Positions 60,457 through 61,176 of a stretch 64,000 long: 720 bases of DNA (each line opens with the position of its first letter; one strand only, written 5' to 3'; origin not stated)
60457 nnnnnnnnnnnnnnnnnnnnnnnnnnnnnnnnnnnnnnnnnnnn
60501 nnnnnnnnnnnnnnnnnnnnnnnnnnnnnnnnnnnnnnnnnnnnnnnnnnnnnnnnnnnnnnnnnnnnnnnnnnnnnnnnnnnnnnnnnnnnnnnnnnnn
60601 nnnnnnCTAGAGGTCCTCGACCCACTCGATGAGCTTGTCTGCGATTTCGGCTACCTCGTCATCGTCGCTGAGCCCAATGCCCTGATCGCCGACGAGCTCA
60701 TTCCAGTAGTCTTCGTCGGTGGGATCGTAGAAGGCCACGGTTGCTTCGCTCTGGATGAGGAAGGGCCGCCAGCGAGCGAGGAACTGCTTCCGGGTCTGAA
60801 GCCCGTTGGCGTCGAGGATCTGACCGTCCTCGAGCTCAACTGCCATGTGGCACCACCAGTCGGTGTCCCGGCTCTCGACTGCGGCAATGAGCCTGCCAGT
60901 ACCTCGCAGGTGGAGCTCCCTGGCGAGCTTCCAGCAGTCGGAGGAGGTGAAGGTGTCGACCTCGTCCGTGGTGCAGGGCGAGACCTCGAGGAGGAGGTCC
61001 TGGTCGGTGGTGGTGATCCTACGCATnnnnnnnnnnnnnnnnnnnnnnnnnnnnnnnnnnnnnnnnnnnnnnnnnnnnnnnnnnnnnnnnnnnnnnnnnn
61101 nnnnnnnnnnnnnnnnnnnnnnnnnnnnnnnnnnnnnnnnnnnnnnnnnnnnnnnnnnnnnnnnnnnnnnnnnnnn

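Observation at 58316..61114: Convergent gene pair: Zn-ribbon/DUF559-like nuclease versus the only minus-strand gene, with back-to-back leaderless promoters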

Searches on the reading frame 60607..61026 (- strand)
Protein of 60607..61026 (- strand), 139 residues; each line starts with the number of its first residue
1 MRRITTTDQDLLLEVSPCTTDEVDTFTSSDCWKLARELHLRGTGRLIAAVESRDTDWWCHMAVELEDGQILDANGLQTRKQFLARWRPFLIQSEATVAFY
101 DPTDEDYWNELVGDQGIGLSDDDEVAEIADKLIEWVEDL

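Call 5: search_protein_families(library=pfam, proteins=[window:60607-61026:-], max_evalue=0.1)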
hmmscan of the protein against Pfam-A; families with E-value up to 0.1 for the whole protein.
window:60607-61026:- (139 aa): 1 family
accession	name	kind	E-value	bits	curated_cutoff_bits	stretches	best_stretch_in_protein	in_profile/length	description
PF07250.17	Glyoxal_oxid_N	-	0.021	14.5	37.5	1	6-82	19-92/243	Glyoxal oxidase N-terminus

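Call 8: search_protein_families(library=phrogs, proteins=[window:60607-61026:-], max_evalue=0.01)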
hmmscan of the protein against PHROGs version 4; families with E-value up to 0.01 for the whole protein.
window:60607-61026:- (139 aa): 0 families

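Call 9: search_protein_families(library=ncbifam, proteins=[window:60607-61026:-], max_evalue=0.1)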
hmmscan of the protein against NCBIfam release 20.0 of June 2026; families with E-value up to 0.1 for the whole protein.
window:60607-61026:- (139 aa): 0 families

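Call 12: find_homologous_proteins(query=window:60607-61026:-)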
Query window:60607-61026:- (139 aa): 8 proteins with E <= 0.001 among 35 candidates.
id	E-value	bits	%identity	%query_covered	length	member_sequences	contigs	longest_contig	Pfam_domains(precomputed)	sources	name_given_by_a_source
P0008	2.7e-88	311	100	100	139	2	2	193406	-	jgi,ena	-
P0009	2.0e-72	259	83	100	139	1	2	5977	-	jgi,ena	-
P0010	6.6e-70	251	81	100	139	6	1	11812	-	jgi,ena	-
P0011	1.6e-69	250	81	100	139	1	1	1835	-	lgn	-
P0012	3.4e-50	187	60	100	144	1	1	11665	-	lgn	-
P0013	1.5e-45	172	55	100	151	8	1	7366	-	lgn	-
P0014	9.5e-45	170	60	100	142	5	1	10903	-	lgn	-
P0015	1.8e-37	146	51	100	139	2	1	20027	-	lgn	-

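Call 17: find_encoding_contigs(protein=P0015, flank=10000, max_places=3)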
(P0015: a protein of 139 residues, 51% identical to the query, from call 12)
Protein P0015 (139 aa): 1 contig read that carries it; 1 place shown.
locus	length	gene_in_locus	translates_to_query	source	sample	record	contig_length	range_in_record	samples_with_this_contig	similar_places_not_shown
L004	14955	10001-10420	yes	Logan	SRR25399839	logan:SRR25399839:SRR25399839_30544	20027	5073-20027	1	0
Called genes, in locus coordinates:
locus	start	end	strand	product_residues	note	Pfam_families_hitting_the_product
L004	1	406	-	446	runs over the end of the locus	PF17767:NAPRTase_N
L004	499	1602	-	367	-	-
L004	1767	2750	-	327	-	-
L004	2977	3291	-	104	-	-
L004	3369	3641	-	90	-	-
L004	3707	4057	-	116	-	-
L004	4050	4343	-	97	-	-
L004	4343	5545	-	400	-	-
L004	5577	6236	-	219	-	-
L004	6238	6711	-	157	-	-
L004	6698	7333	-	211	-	-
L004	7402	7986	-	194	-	-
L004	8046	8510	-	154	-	-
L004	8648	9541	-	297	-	-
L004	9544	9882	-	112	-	-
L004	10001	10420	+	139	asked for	-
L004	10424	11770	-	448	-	-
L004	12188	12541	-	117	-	PF03819:MazG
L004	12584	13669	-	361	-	PF00487:FA_desaturase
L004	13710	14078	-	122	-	-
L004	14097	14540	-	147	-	-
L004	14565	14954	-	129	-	?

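Call 18: find_encoding_contigs(protein=P0012, flank=10000, max_places=3)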
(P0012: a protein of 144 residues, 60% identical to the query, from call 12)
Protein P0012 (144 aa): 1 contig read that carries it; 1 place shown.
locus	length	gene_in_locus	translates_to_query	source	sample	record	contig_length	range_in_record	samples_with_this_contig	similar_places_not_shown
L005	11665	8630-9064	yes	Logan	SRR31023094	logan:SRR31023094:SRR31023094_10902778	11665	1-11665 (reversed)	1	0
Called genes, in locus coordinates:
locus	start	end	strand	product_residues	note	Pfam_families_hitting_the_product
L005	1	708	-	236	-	?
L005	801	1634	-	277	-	-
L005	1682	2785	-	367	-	-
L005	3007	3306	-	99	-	-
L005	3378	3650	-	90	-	-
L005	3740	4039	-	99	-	-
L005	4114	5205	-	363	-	-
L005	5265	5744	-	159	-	-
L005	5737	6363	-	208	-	-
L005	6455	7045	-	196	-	-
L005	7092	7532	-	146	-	-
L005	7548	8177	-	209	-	-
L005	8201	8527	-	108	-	-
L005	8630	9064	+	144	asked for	-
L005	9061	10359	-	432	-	-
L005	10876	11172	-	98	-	PF03819:MazG (weak)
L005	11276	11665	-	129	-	?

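Call 32: predict_structure(alignment_id=A1)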
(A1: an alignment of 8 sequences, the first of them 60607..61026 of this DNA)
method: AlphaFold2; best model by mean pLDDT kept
length: 139 residues; sequences in the alignment: 8
mean_pLDDT: 86.0   pTM: 0.82
mean pLDDT of the five models: 86.0, 85.2, 80.5, 78.5, 76.8
residues with pLDDT >= 90: 87; 70-90: 34; 50-70: 5; < 50: 13
segments of 3 or more residues with pLDDT < 50: 1-13
pLDDT, mean of each block of 10 residues (from residue 1): 40 69 90 96 96 91 96 93 92 91 88 76 95 90
secondary structure, 60 per line:
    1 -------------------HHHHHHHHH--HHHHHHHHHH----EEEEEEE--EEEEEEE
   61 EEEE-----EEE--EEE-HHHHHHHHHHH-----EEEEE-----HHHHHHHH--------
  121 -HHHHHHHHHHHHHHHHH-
elements in order: H20-28 H31-40 E45-51 E54-64 E70-72 E75-77 H79-89 E95-99 H105-112 H122-138

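Call 36: search_protein_representatives(alignment_id=A1)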
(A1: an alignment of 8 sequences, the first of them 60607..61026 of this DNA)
Query: 8 sequences, 139 profile positions. Proteins with E-value up to 0.001 (for the whole library): 299; up to 1e-10: 17; up to 1e-30: 3. The best 150 are listed.
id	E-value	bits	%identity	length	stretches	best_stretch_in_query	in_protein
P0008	2.1e-72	257.7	-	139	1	1-139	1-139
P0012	4.4e-68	243.7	-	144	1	1-139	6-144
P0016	6.3e-38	146.0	-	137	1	6-138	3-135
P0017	1.3e-16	77.0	-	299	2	17-118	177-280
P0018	3.0e-16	75.8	-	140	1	12-136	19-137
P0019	3.0e-15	72.6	-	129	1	16-136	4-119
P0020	4.3e-15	72.0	-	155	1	8-139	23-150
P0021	9.1e-14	67.8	-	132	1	12-132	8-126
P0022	2.3e-12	63.2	-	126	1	19-132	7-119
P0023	2.4e-12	63.2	-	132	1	23-87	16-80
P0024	2.7e-12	63.0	-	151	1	16-92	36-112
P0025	6.0e-12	61.9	-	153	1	9-136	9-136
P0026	2.1e-11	60.1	-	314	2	14-90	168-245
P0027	6.2e-11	58.6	-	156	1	19-136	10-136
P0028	7.0e-11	58.4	-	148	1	22-137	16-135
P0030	1.0e-10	57.9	-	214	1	17-97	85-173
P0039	8.1e-10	55.0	-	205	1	18-123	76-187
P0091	6.2e-08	48.9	-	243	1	23-87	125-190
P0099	9.2e-08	48.3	-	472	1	22-131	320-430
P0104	1.3e-07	47.8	-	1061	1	15-89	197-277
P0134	6.8e-07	45.5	-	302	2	18-112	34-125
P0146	1.3e-06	44.5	-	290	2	15-110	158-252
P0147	1.4e-06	44.5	-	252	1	18-128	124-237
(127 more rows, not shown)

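Call 37: search_protein_families(library=pfam, proteins=[P0017, P0026, P0030, P0039, P0091, P0099, P0104, P0134, P0146, P0147], max_evalue=0.01)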
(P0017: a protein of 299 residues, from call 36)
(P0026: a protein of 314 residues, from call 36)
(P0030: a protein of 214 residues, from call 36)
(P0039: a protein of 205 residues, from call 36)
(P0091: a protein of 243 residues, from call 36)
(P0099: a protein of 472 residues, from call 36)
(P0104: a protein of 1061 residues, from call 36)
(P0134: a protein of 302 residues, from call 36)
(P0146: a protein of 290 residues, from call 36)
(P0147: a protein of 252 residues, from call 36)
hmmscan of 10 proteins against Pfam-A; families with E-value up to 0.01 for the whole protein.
P0017 (299 aa): 1 family
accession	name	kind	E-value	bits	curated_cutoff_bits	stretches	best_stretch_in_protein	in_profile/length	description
PF04028.18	DUF374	-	0.0052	16.8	26.8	0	55-73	50-68/69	Domain of unknown function (DUF374)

P0026 (314 aa): 0 families

P0030 (214 aa): 0 families

P0039 (205 aa): 0 families

P0091 (243 aa): 0 families

P0099 (472 aa): 1 family
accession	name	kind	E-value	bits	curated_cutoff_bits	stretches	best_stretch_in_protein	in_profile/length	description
PF02661.23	Fic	-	5.5e-12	46.8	24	1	145-244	2-92/93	Fic/DOC family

P0104 (1061 aa): 0 families

P0134 (302 aa): 0 families

P0146 (290 aa): 0 families

P0147 (252 aa): 0 families

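Call 50: search_dna_similar(query=window:60607-61026:-, collection=phages, mode=protein, max_evalue=0.01, max_rows=25)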
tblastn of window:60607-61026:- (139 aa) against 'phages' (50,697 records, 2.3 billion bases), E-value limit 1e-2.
No match.

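Call 54: find_related_loci(query=A1, collection=viral_contigs, flank=6000)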
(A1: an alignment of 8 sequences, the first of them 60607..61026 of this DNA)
Query A1 (139 aa) in viral_contigs; peptide patterns used: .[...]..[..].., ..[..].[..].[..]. (x = any residue, [..] = any of these).
36 stretches matched a pattern, but none encodes a relative of the query by tblastn (E <= 1e-3).

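Call 64: search_protein_families(library=pfam, proteins=[L004:10424-11770:-, L005:9061-10359:-], max_evalue=0.1)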
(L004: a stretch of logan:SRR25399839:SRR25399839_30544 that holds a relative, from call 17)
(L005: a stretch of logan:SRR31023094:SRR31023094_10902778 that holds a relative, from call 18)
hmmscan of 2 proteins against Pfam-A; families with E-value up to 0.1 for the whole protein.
L004:10424-11770:- (448 aa): 0 families

L005:9061-10359:- (432 aa): 1 family
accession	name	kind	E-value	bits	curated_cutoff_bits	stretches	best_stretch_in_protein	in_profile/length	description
PF23438.1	DUF7123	-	0.042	14.4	27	0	109-139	1-31/70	Domain of unknown function (DUF7123)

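Call 67: list_cluster_members(proteins=[P0017, P0018, P0019, P0020, P0021, P0022, P0025, P0026, P0099, P0104])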
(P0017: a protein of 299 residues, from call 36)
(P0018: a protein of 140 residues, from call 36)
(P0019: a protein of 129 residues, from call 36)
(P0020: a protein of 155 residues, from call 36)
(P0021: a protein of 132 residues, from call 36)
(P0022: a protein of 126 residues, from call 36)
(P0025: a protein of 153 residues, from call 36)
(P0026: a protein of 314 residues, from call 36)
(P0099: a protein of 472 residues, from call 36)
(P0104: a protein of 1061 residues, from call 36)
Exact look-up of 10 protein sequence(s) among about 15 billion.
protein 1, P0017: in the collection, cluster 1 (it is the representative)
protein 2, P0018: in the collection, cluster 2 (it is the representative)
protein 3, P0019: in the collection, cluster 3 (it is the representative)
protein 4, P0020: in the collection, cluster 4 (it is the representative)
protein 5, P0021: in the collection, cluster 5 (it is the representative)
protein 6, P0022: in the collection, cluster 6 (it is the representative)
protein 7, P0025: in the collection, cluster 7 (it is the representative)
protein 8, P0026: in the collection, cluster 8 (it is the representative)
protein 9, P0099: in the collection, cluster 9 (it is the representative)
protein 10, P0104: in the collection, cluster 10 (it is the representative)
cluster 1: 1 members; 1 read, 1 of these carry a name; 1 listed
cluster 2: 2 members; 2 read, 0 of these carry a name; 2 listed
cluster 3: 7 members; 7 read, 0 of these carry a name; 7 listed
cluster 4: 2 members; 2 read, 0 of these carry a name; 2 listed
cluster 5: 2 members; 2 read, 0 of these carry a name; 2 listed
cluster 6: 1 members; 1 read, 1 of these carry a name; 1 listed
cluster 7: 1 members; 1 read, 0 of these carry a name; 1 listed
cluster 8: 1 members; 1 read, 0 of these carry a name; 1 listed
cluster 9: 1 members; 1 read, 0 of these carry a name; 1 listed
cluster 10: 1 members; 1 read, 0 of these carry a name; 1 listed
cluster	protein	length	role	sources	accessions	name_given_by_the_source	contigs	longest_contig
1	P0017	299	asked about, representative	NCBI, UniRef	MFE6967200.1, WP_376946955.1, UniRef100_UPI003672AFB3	hypothetical protein ACFVAJ_19055 [Agromyces sp. NPDC057679] | hypothetical protein n=1 Tax=Agromyces sp. NPDC057679 TaxID=3346207 RepID=UPI003672AFB3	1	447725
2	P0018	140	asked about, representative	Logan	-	-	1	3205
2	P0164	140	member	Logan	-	-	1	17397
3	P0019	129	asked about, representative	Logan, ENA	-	-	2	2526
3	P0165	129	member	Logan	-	-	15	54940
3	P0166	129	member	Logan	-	-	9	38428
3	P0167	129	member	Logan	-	-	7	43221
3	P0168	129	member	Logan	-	-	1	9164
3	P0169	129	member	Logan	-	-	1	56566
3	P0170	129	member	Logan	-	-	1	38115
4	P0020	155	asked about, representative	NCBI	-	-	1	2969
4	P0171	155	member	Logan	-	-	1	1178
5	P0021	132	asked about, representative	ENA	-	-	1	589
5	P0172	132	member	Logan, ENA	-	-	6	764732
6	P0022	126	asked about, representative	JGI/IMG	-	hypothetical protein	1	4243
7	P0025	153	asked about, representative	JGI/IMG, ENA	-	-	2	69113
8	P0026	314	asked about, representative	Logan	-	-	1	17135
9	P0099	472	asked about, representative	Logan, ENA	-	-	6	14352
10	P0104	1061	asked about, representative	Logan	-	-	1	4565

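Call 69: search_solved_structures(query=A4, max_evalue=10, show_alignments=3)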
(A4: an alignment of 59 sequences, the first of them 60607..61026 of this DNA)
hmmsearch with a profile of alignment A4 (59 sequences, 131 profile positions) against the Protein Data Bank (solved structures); distinct sequences matched with E-value up to 10: 1.
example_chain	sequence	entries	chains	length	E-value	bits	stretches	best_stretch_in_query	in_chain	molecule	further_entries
8bad_A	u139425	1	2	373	0.0084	19.4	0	54-82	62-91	Binary toxin A-like protein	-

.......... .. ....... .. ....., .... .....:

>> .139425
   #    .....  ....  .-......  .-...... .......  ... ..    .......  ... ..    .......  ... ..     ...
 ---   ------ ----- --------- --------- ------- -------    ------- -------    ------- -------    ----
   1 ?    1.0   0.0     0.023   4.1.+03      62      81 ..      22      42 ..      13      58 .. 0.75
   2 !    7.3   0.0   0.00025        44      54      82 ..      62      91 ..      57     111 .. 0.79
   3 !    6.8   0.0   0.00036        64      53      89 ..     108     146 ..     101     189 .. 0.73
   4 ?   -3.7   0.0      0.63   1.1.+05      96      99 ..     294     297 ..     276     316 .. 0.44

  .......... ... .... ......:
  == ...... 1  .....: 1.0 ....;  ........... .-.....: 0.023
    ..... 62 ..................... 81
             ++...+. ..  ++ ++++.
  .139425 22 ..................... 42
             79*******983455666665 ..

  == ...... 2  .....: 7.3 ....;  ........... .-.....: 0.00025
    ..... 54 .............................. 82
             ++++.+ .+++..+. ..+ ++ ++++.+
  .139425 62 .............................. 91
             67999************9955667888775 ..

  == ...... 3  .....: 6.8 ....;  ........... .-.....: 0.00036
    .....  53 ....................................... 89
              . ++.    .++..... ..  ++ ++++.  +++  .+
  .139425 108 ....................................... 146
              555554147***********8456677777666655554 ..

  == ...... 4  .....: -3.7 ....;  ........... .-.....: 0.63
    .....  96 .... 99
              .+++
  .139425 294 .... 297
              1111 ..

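Call 70: search_protein_families(library=pfam, alignment_id=A4, max_evalue=0.05)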
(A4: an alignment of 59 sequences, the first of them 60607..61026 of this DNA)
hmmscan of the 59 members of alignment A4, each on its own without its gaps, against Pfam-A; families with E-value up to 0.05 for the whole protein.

A. member 1, window:60607-61026:- (139 aa): 1 family
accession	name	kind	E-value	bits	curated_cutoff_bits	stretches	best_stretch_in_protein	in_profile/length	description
PF07250.17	Glyoxal_oxid_N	-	0.021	14.5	37.5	1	6-82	19-92/243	Glyoxal oxidase N-terminus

B. families by the number of members that match (of 59 scanned): 3 families
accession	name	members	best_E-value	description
PF24591.1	Phage_YunG-like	9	0.00057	Phage YunG-like protein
PF07250.17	Glyoxal_oxid_N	2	0.015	Glyoxal oxidase N-terminus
PF12900.13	Pyridox_ox_2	1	0.027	Pyridoxamine 5'-phosphate oxidase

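Call 72: search_protein_families(library=padloc, proteins=[window:60607-61026:-], max_evalue=0.01)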
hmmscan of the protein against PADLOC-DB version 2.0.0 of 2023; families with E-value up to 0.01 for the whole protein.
window:60607-61026:- (139 aa): 0 families

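Call 76: fold_search(model_id=the predicted structure, library=viral)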
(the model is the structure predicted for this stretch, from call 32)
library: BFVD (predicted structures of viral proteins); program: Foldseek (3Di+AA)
matches with E <= 10: 365; with E <= 0.001: 1
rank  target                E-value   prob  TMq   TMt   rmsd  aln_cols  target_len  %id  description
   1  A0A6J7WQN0            7.6e-04  1.00  0.54  0.48   4.8       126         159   22  Uncharacterized protein [uncultured Caudovirales phage]
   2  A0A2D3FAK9            2.2e-03  1.00  0.54  0.62   4.2       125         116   20  Uncharacterized protein [Salinibacter phage SRUTV-1]
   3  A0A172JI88            8.5e-03  0.99  0.41  0.42   5.0       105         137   13  Uncharacterized protein [Bacillus phage AR9]
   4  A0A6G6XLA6            4.1e-02  0.80  0.24  0.26   4.8        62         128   16  (no name in the UniProt tables at hand)
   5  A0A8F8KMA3            7.3e-02  0.95  0.37  0.21   6.5        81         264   10  NlpC/P60 domain-containing protein [Clandestinovirus]
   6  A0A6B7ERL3            1.1e-01  0.60  0.44  0.40   6.9       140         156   19  (no name in the UniProt tables at hand)
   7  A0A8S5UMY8            1.2e-01  0.47  0.23  0.36   5.5        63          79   22  Uncharacterized protein [Siphoviridae sp. ctKGQ3]
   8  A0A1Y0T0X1            2.2e-01  0.14  0.26  0.28  14.0       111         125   11  Uncharacterized protein [Pseudomonas phage Skulduggery]
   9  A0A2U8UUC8            2.5e-01  0.20  0.26  0.29  14.3       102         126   11  Uncharacterized protein [Microbacterium phage Hendrix]
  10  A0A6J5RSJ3            2.9e-01  0.51  0.43  0.44   4.7       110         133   14  Uncharacterized protein [uncultured Caudovirales phage]
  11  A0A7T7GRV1            2.9e-01  0.14  0.26  0.24   8.2       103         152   13  (no name in the UniProt tables at hand)
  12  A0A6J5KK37            3.1e-01  0.18  0.27  0.24  12.6       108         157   11  Uncharacterized protein [uncultured Caudovirales phage]
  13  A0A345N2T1            3.3e-01  0.04  0.18  0.15  14.8       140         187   10  (no name in the UniProt tables at hand)
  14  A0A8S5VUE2            3.8e-01  0.08  0.20  0.16  14.8        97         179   13  NlpC/P60 family [Tectiviridae sp.]
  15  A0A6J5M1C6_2          4.0e-01  0.12  0.24  0.06  14.2       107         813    6  Amidoligase enzyme [uncultured Caudovirales phage]
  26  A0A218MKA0            8.8e-01  0.02  0.16  0.16   9.3       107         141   15  NlpC/P60 domain-containing protein [uncultured virus]
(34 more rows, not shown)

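Call 79: find_related_loci(query=A1, collection=genome_contigs, flank=8000)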
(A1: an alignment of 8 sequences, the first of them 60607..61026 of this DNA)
Query A1 (139 aa) in genome_contigs; peptide patterns used: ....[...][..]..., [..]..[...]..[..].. (x = any residue, [..] = any of these).
44 stretches matched a pattern, but none encodes a relative of the query by tblastn (E <= 1e-3).
